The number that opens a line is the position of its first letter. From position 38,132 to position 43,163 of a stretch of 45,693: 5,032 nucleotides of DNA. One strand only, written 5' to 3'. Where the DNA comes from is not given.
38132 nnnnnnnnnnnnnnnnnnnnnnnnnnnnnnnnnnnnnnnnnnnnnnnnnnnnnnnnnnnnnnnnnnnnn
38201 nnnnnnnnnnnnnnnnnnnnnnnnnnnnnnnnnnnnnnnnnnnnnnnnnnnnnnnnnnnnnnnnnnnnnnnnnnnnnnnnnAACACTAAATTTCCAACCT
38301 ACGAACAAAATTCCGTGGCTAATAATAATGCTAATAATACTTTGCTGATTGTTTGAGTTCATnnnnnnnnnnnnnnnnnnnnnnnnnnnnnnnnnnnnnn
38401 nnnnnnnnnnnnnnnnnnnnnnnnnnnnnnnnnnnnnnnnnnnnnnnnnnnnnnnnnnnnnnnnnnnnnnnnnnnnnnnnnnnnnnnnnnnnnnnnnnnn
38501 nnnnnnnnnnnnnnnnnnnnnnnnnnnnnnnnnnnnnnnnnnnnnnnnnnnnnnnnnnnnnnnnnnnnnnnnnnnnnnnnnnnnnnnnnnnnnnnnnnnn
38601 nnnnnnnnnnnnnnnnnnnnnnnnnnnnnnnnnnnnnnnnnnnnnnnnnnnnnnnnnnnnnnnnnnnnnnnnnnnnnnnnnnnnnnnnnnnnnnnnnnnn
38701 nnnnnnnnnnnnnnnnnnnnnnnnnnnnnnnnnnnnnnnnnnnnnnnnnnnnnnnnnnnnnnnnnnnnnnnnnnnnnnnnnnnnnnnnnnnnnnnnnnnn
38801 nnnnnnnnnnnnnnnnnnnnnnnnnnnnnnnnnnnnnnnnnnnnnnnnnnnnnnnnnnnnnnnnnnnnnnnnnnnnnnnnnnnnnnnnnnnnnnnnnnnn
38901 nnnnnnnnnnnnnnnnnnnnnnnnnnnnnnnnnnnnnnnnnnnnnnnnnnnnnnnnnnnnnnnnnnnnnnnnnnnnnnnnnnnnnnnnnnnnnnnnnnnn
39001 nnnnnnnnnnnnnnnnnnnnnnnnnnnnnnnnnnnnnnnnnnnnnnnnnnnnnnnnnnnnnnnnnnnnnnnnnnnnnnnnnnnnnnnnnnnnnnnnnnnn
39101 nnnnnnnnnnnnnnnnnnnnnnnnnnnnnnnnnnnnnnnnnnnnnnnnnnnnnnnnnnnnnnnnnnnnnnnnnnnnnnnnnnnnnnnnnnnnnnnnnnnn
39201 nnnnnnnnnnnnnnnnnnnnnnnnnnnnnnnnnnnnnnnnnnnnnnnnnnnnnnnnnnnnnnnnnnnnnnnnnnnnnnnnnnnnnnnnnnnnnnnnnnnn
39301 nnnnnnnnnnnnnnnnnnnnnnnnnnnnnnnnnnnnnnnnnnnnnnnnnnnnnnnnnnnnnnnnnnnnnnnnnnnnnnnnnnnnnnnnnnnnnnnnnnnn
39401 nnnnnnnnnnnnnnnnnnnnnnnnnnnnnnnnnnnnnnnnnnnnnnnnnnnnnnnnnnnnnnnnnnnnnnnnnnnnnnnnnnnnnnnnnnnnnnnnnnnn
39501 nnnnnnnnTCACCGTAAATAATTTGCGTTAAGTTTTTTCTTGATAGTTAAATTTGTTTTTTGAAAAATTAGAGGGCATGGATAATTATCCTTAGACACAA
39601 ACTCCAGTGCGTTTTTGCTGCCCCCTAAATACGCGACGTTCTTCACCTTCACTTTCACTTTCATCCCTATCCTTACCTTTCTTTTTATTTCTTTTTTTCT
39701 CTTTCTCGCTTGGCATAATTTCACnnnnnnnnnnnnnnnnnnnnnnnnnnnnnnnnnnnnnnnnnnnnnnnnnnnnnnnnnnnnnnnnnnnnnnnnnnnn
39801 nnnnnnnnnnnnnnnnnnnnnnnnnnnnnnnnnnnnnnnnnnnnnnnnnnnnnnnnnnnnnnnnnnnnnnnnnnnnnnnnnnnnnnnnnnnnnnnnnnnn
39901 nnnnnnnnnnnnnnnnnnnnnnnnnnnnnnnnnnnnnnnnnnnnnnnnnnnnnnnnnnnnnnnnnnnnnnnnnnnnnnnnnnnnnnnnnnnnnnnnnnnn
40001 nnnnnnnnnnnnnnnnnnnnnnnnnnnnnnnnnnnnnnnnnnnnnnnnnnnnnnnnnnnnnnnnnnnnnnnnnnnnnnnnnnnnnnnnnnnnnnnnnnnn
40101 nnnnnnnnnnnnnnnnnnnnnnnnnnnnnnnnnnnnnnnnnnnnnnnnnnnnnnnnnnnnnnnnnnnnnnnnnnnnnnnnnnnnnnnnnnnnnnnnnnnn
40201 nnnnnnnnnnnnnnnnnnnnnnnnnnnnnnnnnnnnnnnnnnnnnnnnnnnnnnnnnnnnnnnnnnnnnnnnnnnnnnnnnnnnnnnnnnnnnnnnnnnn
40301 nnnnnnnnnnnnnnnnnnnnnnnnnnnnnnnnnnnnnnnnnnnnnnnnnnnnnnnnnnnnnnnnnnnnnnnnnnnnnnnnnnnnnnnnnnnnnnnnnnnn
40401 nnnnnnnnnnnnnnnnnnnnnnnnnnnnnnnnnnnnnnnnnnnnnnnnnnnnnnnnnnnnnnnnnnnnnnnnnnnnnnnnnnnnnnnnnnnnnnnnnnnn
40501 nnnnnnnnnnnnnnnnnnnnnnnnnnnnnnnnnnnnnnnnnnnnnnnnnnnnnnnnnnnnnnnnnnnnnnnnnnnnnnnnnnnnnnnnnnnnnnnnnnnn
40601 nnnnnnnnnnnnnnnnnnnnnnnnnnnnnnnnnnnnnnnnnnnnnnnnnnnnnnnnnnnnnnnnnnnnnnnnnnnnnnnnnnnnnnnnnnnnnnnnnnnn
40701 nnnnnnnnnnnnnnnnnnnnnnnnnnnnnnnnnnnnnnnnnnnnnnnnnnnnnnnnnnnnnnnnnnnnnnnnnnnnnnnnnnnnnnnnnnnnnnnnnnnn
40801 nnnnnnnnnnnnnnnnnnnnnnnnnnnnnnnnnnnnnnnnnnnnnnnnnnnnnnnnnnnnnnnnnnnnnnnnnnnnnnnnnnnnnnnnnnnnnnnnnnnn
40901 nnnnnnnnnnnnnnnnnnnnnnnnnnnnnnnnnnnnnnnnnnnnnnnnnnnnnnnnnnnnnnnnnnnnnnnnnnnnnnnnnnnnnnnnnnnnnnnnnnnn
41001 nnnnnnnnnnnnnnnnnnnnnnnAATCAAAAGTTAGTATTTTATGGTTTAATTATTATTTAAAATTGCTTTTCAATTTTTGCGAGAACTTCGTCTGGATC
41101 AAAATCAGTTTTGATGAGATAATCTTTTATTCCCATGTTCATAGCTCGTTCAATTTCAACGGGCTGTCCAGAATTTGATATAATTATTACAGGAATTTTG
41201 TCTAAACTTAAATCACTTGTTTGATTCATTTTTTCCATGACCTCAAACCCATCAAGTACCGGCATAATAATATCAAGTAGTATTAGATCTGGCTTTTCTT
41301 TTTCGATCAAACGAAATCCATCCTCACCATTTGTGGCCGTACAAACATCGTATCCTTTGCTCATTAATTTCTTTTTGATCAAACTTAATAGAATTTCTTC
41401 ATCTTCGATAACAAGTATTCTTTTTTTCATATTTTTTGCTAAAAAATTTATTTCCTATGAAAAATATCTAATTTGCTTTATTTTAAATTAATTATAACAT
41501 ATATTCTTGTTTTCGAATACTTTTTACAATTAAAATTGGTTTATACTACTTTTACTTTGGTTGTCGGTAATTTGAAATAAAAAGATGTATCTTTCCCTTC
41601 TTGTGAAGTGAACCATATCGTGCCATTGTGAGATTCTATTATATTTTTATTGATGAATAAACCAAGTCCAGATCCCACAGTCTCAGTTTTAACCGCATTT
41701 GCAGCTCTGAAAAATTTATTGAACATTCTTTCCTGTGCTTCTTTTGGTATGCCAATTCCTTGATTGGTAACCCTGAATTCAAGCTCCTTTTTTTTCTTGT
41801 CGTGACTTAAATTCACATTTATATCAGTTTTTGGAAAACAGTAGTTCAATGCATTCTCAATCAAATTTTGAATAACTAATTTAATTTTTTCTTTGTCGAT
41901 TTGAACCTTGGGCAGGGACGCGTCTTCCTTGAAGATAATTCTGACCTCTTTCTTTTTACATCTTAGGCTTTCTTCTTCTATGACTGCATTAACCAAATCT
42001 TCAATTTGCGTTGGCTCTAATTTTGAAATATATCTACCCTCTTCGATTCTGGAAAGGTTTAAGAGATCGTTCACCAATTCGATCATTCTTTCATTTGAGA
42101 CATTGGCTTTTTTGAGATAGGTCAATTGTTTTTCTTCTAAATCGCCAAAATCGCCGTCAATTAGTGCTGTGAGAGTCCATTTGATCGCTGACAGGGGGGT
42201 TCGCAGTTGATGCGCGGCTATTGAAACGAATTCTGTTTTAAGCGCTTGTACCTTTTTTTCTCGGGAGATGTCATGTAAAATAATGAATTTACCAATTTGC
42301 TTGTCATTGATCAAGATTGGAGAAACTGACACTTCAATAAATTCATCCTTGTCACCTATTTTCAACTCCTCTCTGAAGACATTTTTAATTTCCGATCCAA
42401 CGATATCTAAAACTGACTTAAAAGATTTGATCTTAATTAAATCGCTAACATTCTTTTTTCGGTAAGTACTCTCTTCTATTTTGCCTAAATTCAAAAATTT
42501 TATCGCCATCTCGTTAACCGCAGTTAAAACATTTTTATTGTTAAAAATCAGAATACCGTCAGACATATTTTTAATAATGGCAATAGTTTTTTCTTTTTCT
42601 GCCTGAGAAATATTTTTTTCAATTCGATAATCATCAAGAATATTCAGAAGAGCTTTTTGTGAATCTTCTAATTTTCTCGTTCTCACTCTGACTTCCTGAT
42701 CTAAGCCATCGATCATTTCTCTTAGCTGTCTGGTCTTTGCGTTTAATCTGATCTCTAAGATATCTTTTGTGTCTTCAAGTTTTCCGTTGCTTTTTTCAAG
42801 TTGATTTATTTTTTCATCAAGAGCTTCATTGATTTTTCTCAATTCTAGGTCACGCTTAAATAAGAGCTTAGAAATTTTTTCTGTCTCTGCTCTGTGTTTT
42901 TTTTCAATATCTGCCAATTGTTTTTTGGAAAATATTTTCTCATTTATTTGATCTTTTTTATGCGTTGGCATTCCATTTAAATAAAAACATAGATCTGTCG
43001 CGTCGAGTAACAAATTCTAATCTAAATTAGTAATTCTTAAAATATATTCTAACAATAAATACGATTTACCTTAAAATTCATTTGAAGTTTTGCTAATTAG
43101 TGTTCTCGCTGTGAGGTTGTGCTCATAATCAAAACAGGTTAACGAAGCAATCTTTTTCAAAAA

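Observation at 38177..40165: A 2-kb region with no long ORF but dense in promoters, terminators, palindromes and micro-ORFs, all minus-strand, directly downstream of the signalling operon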

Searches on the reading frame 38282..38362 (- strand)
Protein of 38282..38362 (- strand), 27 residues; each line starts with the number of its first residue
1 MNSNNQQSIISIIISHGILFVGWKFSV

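Call 63: search_protein_families(library=ncbifam, proteins=[window:38282-38362:-], max_evalue=0.1)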
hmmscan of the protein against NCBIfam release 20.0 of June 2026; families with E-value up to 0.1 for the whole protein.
seq(27 aa): 0 families

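Call 83: search_protein_families(library=pfam, proteins=[window:38282-38362:-], max_evalue=1)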
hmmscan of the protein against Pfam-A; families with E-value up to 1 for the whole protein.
seq(27 aa): 0 families

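Call 84: search_protein_families(library=padloc, proteins=[window:38282-38362:-], max_evalue=1)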
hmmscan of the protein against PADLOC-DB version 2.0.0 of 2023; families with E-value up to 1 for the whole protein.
seq(27 aa): 0 families

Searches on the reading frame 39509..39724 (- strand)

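Call 83: search_protein_families(library=pfam, proteins=[window:39509-39724:-], max_evalue=1)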
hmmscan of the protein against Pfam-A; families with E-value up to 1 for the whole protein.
window:39509-39724:- (71 aa): 1 family
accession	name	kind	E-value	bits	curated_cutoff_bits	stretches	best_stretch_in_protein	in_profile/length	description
PF11945.13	WASH_WAHD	-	0.012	15.5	24.2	1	11-66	45-101/292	WAHD domain of WASH complex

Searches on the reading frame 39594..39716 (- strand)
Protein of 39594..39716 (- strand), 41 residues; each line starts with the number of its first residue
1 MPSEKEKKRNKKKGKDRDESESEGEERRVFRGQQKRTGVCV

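Call 63: search_protein_families(library=ncbifam, proteins=[window:39594-39716:-], max_evalue=0.1)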
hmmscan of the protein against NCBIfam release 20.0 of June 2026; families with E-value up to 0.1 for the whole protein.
seq(41 aa): 0 families

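Call 75: find_homologous_proteins(query=A10, max_evalue=1)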
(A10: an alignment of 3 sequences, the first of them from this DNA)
Query A10 (3 sequences) (41 aa, profile of the alignment): 2 proteins with E <= 1 among 4 candidates.
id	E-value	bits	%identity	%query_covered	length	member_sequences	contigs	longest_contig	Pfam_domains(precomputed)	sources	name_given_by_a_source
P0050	1.5e-15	75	32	46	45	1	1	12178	-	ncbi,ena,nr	ncbi:MAG: hypothetical protein KAS01_01185 [Candidatus Pacebacteria bacterium]|nr:hypothetical prote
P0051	1.1e-11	62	-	-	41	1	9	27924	-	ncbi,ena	-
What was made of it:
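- Tried and rejected: A profile of K found only the two relatives already known (call 75).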

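Call 83: search_protein_families(library=pfam, proteins=[window:39594-39716:-], max_evalue=1)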
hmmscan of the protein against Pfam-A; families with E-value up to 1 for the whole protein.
seq(41 aa): 0 families

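Call 84: search_protein_families(library=padloc, proteins=[window:39594-39716:-], max_evalue=1)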
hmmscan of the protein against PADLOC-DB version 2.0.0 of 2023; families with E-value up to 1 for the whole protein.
seq(41 aa): 0 families

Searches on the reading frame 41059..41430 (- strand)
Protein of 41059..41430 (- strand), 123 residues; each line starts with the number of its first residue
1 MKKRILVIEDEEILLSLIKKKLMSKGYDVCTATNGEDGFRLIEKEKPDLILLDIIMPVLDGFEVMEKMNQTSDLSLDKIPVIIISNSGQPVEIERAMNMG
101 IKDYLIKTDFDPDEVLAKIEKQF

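Call 10: search_protein_families(library=pfam, proteins=[window:41059-41430:-], max_evalue=0.01)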
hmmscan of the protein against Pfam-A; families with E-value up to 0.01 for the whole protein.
window:41059-41430:- (123 aa): 1 family
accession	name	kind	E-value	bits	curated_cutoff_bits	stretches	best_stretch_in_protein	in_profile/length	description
PF00072.30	Response_reg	-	2.2e-25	89.4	30.2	1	5-119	1-110/111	Response regulator receiver domain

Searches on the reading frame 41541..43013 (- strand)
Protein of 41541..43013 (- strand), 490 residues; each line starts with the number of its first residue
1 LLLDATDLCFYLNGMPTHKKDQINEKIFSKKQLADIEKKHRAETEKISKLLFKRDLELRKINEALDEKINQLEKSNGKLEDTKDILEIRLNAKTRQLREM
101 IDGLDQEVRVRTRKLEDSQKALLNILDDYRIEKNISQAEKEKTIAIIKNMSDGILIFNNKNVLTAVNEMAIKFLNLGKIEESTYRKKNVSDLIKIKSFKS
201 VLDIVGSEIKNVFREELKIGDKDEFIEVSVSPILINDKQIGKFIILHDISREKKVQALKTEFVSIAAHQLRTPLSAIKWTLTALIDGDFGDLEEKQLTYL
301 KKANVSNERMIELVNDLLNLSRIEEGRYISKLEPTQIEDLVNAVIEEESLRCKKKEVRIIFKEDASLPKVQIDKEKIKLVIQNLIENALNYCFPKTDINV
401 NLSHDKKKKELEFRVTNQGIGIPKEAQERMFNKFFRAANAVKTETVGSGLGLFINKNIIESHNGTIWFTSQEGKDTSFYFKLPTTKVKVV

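Call 10: search_protein_families(library=pfam, proteins=[window:41541-43013:-], max_evalue=0.01)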
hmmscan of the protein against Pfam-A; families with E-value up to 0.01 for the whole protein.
window:41541-43013:- (490 aa): 3 families
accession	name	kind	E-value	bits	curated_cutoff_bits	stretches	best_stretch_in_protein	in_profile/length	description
PF02518.31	HATPase_c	-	9.9e-27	94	26.4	1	373-485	2-110/111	Histidine kinase-, DNA gyrase B-, and HSP90-like ATPase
PF00512.31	HisKA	-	1.6e-16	60.6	26.9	1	259-326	2-66/66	His Kinase A (phospho-acceptor) domain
PF13581.12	HATPase_c_2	-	0.0051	17.3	27.4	0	375-461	30-111/127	Histidine kinase-like ATPase domain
